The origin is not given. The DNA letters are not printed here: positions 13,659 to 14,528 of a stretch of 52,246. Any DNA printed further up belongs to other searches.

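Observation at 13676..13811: Second copy of the poly-G promoter cassette driving a paralogous secreted protein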

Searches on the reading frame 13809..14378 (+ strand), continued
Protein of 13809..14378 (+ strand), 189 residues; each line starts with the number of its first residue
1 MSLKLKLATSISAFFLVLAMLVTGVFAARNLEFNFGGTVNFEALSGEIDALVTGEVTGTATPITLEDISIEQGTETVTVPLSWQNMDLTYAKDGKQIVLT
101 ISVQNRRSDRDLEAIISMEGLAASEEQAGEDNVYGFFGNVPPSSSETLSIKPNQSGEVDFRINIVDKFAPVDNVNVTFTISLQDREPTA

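Call 80: find_encoding_contigs(protein=P0222, flank=1500, max_places=3)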
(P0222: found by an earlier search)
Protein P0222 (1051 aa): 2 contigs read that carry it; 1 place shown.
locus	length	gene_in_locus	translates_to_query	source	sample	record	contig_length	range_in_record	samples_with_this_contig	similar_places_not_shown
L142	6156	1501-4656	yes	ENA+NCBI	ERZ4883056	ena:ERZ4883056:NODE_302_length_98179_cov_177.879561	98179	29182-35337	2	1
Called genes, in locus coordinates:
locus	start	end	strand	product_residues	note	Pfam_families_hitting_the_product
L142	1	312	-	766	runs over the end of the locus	PF02901:PFL-like, PF01228:Gly_radical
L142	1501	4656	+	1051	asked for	PF13306:LRR_5, PF13855:LRR_8 (faint), PF13306:LRR_5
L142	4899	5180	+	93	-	PF01250:Ribosomal_S6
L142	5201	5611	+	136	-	PF00436:SSB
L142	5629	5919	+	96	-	PF01084:Ribosomal_S18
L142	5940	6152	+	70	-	PF01197:Ribosomal_L31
